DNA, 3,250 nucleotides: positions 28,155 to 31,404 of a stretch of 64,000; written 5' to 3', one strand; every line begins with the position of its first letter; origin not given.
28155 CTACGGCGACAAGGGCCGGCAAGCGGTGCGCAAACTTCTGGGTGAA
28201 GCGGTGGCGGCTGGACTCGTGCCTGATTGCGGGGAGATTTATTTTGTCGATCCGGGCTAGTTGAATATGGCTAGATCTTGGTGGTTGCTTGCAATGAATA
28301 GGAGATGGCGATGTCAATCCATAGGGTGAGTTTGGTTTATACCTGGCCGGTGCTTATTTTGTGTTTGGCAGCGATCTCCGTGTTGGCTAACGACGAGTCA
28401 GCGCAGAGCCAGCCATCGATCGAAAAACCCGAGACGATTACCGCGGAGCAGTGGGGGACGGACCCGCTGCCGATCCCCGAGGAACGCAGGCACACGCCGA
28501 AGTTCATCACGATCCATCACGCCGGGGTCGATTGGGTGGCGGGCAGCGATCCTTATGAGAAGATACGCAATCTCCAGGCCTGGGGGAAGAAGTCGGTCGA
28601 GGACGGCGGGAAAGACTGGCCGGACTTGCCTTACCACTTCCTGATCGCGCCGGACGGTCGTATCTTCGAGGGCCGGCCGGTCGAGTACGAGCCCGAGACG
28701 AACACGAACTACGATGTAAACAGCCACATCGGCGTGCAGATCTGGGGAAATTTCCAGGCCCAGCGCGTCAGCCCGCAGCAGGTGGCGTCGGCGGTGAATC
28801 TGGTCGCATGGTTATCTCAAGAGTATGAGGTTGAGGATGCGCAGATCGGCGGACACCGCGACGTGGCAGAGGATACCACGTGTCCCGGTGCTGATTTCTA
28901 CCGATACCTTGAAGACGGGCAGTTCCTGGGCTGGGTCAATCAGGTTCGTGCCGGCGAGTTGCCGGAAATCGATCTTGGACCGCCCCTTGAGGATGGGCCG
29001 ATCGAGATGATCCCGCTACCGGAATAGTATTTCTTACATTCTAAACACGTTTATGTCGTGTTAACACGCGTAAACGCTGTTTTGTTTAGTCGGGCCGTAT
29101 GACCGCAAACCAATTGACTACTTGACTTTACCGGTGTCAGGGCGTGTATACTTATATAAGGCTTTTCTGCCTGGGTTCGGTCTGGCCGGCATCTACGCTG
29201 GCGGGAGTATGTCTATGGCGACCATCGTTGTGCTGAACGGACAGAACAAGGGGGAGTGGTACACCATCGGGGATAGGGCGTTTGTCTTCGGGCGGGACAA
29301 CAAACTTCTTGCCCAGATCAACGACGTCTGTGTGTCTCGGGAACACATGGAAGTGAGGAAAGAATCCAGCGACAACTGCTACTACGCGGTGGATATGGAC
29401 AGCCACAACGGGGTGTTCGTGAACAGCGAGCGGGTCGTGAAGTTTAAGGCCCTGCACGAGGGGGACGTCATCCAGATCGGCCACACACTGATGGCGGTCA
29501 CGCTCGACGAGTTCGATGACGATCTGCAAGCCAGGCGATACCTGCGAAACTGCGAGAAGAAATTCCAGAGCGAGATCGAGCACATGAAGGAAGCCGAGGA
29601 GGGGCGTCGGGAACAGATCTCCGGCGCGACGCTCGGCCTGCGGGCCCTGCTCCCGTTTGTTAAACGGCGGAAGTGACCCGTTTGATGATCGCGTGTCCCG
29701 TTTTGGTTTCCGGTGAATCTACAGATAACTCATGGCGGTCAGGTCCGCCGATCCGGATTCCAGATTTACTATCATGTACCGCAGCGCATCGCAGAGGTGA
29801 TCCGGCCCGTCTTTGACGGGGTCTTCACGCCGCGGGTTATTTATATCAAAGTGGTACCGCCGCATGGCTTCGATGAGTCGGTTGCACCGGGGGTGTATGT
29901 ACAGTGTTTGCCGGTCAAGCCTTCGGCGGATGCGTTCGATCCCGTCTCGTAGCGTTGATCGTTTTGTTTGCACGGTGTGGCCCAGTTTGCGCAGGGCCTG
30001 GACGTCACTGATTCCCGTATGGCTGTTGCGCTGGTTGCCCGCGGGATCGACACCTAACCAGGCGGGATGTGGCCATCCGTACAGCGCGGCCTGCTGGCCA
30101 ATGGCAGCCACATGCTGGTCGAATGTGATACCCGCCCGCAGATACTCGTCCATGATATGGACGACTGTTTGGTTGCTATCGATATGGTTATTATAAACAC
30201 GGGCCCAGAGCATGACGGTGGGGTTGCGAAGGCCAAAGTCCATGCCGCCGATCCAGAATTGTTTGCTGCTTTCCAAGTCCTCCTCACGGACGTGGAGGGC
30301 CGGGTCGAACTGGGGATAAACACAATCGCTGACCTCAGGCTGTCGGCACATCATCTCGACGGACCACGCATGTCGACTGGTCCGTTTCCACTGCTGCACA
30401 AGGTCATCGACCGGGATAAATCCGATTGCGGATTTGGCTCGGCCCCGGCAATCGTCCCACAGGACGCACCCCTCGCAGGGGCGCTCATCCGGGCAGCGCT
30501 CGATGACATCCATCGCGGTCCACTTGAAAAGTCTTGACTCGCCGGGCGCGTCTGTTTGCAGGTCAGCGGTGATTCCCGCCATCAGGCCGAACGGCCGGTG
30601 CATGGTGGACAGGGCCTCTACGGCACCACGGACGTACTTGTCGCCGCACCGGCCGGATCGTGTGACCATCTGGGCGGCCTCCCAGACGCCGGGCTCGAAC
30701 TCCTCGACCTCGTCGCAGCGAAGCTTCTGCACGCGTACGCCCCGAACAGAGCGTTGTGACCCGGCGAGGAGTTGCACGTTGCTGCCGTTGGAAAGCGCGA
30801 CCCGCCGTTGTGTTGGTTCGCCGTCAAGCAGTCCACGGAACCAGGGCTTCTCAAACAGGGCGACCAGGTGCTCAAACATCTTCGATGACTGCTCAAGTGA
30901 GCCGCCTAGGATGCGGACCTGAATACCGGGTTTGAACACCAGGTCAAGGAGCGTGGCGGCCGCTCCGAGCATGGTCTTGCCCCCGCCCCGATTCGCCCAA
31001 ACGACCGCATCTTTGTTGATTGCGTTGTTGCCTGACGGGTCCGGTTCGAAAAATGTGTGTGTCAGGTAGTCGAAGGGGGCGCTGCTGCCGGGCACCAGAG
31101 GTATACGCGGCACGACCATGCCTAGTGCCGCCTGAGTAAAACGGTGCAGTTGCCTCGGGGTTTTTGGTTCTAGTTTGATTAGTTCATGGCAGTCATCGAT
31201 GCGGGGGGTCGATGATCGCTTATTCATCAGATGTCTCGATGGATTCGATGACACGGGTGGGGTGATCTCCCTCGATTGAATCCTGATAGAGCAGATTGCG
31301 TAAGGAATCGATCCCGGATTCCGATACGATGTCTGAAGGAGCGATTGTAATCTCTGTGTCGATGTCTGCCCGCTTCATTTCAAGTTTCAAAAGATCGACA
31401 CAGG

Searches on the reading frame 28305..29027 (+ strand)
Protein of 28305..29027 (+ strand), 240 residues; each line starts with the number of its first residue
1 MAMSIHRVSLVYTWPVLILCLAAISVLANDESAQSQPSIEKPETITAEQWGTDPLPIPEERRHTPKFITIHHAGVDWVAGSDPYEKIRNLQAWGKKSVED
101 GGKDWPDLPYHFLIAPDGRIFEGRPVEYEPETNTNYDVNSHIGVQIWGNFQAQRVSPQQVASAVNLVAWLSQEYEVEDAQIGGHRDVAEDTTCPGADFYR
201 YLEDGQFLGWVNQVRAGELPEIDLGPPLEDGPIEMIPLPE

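Call 54: search_protein_families(library=pfam, proteins=[window:28305-29027:+], max_evalue=0.0001)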
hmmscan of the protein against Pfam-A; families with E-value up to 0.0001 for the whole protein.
window:28305-29027:+ (240 aa): 1 family
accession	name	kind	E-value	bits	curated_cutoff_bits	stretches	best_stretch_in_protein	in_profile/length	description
PF01510.30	Amidase_2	-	5.2e-18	66.1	26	1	63-195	3-130/131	N-acetylmuramoyl-L-alanine amidase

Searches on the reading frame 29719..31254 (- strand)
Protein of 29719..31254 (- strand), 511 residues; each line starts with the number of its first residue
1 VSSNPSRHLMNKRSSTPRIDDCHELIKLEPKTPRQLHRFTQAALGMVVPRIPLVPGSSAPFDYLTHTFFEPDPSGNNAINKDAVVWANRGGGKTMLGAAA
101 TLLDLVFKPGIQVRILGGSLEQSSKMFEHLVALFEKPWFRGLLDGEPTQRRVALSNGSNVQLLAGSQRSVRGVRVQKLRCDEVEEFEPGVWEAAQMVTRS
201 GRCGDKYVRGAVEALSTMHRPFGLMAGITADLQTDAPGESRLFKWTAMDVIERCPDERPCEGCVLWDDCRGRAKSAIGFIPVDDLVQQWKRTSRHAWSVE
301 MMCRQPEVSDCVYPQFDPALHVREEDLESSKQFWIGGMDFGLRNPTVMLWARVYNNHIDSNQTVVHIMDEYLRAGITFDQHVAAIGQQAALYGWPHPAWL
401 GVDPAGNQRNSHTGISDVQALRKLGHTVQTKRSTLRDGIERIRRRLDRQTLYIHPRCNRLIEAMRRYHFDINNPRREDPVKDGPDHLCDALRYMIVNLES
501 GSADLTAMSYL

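Call 55: search_protein_families(library=pfam, proteins=[window:29719-31254:-], max_evalue=0.0001)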
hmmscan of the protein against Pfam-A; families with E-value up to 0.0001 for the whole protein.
window:29719-31254:- (511 aa): 1 family
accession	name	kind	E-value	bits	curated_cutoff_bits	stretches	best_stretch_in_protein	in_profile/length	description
PF17289.8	Terminase_6C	-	4.5e-05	23.9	22.6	1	336-497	1-154/155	Terminase RNaseH-like domain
